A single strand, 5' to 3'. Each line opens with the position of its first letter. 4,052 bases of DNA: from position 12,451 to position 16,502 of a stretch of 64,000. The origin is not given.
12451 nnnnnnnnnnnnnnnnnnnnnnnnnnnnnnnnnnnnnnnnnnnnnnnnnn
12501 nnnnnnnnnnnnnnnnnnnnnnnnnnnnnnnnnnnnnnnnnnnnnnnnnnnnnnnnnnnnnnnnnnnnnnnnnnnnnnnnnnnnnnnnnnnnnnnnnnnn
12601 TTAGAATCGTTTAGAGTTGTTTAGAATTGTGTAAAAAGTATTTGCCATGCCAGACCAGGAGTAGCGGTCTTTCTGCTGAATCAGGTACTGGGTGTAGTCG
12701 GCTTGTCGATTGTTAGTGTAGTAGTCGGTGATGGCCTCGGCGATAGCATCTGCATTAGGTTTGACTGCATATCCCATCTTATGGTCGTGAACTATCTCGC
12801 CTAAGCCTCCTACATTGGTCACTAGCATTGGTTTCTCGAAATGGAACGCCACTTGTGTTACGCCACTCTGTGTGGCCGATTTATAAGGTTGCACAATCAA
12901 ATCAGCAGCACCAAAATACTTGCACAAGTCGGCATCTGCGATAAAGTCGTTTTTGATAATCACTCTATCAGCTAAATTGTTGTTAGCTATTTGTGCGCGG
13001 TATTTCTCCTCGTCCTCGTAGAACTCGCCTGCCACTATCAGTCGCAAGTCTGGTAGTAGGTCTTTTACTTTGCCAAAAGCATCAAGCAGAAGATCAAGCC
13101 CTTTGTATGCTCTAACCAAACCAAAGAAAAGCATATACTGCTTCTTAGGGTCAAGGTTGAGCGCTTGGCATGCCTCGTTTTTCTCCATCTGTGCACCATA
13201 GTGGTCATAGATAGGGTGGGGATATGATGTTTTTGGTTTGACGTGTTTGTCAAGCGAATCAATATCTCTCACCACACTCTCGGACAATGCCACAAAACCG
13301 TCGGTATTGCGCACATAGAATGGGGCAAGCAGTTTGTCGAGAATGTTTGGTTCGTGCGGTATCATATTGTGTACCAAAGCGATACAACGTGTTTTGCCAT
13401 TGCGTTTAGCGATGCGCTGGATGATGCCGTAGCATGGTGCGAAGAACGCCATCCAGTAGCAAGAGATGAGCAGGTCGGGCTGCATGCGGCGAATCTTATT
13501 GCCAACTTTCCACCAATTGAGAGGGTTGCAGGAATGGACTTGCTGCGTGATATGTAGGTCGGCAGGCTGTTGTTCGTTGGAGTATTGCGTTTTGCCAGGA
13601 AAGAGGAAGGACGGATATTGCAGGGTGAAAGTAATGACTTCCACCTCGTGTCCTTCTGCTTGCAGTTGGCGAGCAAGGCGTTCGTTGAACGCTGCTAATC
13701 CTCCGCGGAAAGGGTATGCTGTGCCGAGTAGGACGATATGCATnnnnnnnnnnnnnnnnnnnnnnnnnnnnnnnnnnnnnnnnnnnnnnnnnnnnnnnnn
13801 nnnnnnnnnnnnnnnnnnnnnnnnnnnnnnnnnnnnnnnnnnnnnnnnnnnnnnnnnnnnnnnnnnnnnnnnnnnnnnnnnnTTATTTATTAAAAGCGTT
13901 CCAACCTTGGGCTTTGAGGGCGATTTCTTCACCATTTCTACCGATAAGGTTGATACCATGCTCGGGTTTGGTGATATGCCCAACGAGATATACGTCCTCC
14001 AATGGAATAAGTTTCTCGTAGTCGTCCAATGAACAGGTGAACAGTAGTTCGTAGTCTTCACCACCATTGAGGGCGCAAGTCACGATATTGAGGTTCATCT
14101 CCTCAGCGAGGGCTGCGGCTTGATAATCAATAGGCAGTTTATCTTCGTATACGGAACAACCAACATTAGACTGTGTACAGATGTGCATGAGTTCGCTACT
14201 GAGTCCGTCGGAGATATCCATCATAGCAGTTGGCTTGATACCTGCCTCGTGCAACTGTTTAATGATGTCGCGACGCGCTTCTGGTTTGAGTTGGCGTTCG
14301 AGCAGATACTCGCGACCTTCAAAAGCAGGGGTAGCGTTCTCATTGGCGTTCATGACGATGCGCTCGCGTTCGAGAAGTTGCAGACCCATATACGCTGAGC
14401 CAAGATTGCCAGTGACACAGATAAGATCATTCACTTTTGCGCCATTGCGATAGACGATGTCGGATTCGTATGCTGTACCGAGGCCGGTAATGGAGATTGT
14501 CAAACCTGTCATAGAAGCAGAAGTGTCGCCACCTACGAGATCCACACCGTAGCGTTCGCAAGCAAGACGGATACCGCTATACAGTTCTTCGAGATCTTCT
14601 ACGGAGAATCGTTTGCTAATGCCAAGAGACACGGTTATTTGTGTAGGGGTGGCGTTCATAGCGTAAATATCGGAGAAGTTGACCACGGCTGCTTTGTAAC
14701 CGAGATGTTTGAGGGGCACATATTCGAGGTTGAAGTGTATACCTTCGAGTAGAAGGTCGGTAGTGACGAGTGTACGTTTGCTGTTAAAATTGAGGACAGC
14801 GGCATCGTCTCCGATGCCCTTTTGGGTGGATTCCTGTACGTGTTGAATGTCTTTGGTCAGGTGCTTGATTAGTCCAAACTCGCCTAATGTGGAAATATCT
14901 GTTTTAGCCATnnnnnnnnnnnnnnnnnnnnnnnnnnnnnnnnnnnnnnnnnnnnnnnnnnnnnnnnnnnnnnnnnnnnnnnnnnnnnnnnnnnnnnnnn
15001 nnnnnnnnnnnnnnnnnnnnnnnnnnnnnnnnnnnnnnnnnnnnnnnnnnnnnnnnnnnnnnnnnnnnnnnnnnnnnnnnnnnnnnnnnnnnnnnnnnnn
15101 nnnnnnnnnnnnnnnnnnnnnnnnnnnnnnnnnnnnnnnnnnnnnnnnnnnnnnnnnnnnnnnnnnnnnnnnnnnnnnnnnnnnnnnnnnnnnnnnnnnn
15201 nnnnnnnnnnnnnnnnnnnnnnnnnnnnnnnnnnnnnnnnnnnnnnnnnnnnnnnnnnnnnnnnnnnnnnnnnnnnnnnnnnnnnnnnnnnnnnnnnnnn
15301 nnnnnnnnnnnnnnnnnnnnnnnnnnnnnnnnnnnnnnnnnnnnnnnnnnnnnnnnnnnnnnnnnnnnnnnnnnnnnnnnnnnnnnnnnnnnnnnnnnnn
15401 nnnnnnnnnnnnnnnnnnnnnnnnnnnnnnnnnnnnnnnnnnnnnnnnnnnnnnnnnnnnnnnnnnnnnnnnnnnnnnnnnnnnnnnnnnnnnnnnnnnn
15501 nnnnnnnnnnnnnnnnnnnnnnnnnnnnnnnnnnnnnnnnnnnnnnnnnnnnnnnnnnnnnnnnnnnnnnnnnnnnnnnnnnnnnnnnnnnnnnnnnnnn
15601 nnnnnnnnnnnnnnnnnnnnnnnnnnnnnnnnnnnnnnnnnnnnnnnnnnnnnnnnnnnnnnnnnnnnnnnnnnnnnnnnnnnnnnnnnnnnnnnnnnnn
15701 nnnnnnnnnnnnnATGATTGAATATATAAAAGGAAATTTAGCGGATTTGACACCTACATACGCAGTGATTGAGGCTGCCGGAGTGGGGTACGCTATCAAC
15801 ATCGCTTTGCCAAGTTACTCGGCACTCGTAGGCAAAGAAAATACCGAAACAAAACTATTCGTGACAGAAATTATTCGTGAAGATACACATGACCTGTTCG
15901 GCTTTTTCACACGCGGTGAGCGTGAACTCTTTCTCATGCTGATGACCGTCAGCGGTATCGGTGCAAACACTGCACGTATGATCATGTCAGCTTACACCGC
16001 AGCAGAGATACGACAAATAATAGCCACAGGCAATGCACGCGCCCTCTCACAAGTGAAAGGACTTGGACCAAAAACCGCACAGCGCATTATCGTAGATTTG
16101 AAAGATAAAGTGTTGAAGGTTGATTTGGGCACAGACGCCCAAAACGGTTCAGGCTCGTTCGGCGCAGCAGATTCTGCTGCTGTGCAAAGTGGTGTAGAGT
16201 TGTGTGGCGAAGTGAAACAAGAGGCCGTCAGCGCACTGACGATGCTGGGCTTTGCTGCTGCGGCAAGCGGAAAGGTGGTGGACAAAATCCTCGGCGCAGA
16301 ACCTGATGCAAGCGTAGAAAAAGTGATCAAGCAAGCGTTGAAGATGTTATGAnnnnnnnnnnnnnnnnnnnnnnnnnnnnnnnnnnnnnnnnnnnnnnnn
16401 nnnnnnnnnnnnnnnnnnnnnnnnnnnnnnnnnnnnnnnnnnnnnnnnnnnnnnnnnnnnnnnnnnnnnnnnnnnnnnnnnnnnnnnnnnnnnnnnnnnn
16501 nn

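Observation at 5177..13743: Teichoic-acid-like polyol-phosphate glycopolymer locus in a Gram-negative Bacteroidota genome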

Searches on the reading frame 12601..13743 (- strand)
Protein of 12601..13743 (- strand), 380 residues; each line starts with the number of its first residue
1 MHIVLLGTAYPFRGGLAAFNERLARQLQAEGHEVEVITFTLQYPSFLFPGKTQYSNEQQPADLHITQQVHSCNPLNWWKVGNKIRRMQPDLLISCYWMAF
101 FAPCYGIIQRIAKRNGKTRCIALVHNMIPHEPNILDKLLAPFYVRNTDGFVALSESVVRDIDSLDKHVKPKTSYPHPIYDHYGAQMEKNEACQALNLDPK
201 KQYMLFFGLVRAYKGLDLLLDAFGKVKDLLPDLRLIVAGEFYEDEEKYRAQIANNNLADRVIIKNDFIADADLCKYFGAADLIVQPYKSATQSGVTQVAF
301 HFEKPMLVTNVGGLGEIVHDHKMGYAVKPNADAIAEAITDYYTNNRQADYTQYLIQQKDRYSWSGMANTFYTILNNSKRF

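Call 3: search_protein_families(library=pfam, proteins=[window:12601-13743:-], max_evalue=0.01)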
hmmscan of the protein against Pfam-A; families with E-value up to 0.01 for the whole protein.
window:12601-13743:- (380 aa): 6 families
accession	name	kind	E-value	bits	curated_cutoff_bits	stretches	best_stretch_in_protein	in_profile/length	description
PF00534.26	Glycos_transf_1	-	2.1e-22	79.9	26.4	1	190-348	4-162/172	Glycosyl transferases group 1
PF13692.12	Glyco_trans_1_4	-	4.9e-20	72.7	27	1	203-344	3-142/142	Glycosyl transferases group 1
PF13439.12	Glyco_transf_4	-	4.7e-12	46.7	28.5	1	14-163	2-150/170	Glycosyltransferase Family 4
PF13579.12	Glyco_trans_4_4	-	1e-08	36.1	29.7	1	14-161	1-142/158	Glycosyl transferase 4-like domain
PF20706.3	GT4-conflict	-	2.6e-08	33.7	26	1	181-349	178-366/385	Family 4 Glycosyltransferase in conflict systems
PF08323.17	Glyco_transf_5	-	0.00099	19.3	22.7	0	14-40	16-42/239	Starch synthase catalytic domain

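Call 4: search_protein_families(library=ncbifam, proteins=[window:12601-13743:-], max_evalue=0.01)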
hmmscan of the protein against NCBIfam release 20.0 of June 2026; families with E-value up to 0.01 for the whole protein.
window:12601-13743:- (380 aa): 19 families
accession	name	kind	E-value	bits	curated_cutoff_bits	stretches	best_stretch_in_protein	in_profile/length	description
NF012028.0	PRK15484.1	subfamily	1.4e-16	60.5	618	1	185-375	177-376/380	lipopolysaccharide N-acetylglucosaminyltransferase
NF047684.1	TeichurnBiosyTuaC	equivalog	6.4e-13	48.4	550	1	184-357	202-367/391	teichuronic acid biosynthesis protein TuaC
TIGR04063.1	stp3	hypoth_equivalog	1.4e-11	43.9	442.05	1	187-350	199-366/397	TIGR04063 family PEP-CTERM/XrtA system glycosyltransferase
TIGR03449.1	mycothiol_MshA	equivalog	2e-11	43.4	462.5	1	188-371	207-397/406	D-inositol-3-phosphate glycosyltransferase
TIGR04157.1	glyco_rSAM_CFB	subfamily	1.3e-10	40.8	400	1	176-330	200-351/406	TIGR04157 family glycosyltransferase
TIGR02095.1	glgA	subfamily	8.5e-10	37.9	328.45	1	186-375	277-475/477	glycogen/starch synthase, ADP-glucose type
TIGR04047.1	MSMEG_0565_glyc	hypoth_equivalog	8.9e-10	38.2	259.85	1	182-369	173-366/373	MSMEG_0565 family glycosyltransferase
NF038295.1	EPS_HpsP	equivalog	9e-10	38.1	550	1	185-371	191-381/388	hormogonium polysaccharide biosynthesis glycosyltransferase HpsP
NF041876.1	EPS_EpsE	equivalog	4.6e-09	36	400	1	207-348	220-365/389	exopolysaccharide biosynthesis GT4 family glycosyltransferase EpsE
TIGR02149.1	glgA_Coryne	subfamily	5.2e-09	35.7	302.4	1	184-348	187-359/391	glycogen synthase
TIGR03088.1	stp2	hypoth_equivalog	1.6e-08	34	409.05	1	211-373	204-369/374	TIGR03088 family PEP-CTERM/XrtA system glycosyltransferase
NF053787.1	GlcN_PG_synth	equivalog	3.2e-08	32.8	480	1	184-368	180-350/361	N-acetylglucosaminyl phosphatidylglycerol synthase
NF046085.1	XrtY_assoc_Gly1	equivalog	4.7e-08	32.3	400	1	189-351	197-356/387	XrtY-associated glycosyltransferase XYAG1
TIGR03999.1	thiol_BshA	equivalog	1.7e-07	30.5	273.7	1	143-347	141-341/375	N-acetyl-alpha-D-glucosaminyl L-malate synthase BshA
NF038229.1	Glyco4_Geo_Pelo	equivalog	1.1e-05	24.6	400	1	195-332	154-290/338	GPMC system family 4 glycosyltransferase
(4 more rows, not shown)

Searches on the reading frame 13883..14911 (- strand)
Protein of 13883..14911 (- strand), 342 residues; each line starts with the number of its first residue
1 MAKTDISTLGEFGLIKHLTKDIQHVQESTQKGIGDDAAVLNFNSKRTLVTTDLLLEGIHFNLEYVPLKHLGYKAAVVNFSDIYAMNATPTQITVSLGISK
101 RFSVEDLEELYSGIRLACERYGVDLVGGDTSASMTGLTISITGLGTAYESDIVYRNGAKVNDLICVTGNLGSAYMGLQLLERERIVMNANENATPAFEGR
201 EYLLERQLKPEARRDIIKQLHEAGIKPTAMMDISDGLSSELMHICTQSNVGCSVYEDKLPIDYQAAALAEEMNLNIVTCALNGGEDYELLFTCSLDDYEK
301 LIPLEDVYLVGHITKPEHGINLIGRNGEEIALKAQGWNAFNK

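Call 3: search_protein_families(library=pfam, proteins=[window:13883-14911:-], max_evalue=0.01)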
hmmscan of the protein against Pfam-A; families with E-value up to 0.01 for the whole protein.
window:13883-14911:- (342 aa): 2 families
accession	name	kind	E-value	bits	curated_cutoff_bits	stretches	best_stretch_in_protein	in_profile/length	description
PF00586.29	AIRS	-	8.5e-29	100.7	24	1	34-146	1-111/112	AIR synthase related protein, N-terminal domain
PF02769.27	AIRS_C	-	9.4e-05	23.1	23.1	1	161-272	3-106/156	AIR synthase related protein, C-terminal domain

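Call 4: search_protein_families(library=ncbifam, proteins=[window:13883-14911:-], max_evalue=0.01)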
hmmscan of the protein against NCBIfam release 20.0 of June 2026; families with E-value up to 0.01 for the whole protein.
window:13883-14911:- (342 aa): 15 families
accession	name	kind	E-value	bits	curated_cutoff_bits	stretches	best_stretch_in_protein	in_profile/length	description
TIGR01379.1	thiL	equivalog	9.1e-96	320.6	184.15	1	10-340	1-320/320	thiamine-phosphate kinase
NF004351.0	PRK05731.1-4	equivalog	1e-61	208.8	324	1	4-341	9-320/321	thiamine-phosphate kinase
NF004353.0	PRK05731.2-2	equivalog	4.8e-55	186.8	301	1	29-341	14-303/311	thiamine-phosphate kinase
NF004350.0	PRK05731.1-1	equivalog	6.4e-48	163.3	441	1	9-341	3-323/325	thiamine-phosphate kinase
NF004354.0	PRK05731.2-3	equivalog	8.9e-47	159.7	204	1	25-297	8-238/273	thiamine-phosphate kinase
TIGR00476.1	selD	equivalog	1.2e-18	67.3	125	1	22-272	33-264/311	selenide, water dikinase SelD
TIGR02124.1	hypE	equivalog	1.9e-17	63.2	251.6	1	29-283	28-267/332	hydrogenase expression/formation protein HypE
TIGR04049.1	AIR_rel_sll0787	hypoth_equivalog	7.5e-16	58.1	321.3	1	17-173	26-173/318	sll0787 family AIR synthase-like protein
NF010705.0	PRK14105.1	equivalog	2.9e-13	49.4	291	1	18-276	29-285/345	selenide, water dikinase SelD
TIGR03267.1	methan_mark_2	hypoth_equivalog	2.9e-11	43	365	1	25-170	34-174/323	methanogenesis marker 2 protein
NF002098.0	PRK00943.1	equivalog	1.3e-08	34.2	299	1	34-175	49-185/347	selenide, water dikinase SelD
TIGR04050.1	MSMEG_0567_Cter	hypoth_equivalog_domain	4e-07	29.8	312.2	1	70-173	63-160/296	MSMEG_0567/sll0787 family protein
NF002290.1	PRK01213.1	equivalog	1.1e-05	23.9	648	1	24-280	413-665/723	phosphoribosylformylglycinamidine synthase subunit PurL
TIGR00878.1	purM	equivalog_domain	2.1e-05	23.9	236.35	1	29-210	32-221/332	phosphoribosylformylglycinamidine cyclo-ligase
TIGR01736.1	FGAM_synth_II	equivalog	0.00025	19.5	525.75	1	24-273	408-657/718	phosphoribosylformylglycinamidine synthase subunit PurL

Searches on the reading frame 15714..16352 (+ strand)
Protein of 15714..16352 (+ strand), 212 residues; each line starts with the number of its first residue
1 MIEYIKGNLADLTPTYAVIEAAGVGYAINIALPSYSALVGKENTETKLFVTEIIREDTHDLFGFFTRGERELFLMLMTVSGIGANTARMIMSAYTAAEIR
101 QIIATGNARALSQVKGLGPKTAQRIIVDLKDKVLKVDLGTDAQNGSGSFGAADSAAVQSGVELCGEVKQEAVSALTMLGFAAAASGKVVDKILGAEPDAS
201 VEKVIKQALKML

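Call 32: search_protein_families(library=pfam, proteins=[window:15714-16352:+], max_evalue=0.01)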
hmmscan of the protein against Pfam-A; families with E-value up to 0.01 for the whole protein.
window:15714-16352:+ (212 aa): 8 families
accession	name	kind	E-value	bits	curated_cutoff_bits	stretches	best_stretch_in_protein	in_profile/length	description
PF01330.27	RuvA_N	-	1.3e-19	70.4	23.6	1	1-63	1-61/61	RuvA N terminal domain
PF14520.12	HHH_5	-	7.9e-14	52.3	27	1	73-131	1-57/57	Helix-hairpin-helix domain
PF07499.19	RuvA_C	-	3.2e-10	40.7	24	1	169-211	4-45/47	RuvA, C-terminal domain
PF00633.29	HHH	-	2.1e-06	27.7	24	0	111-126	13-28/30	Helix-hairpin-helix motif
PF12836.13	HHH_3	-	0.00024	21.6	27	0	107-126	12-31/65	Helix-hairpin-helix motif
PF25317.1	SAM_SMF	-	0.0024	18.6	27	0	111-130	10-29/65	SMF/DprA SAM domain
PF12826.13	HHH_2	-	0.0051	17.4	27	0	78-126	7-52/64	Helix-hairpin-helix motif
PF21176.3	RecR_HhH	-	0.0063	16.7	27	0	109-127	6-24/45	RecR, helix-hairpin-helix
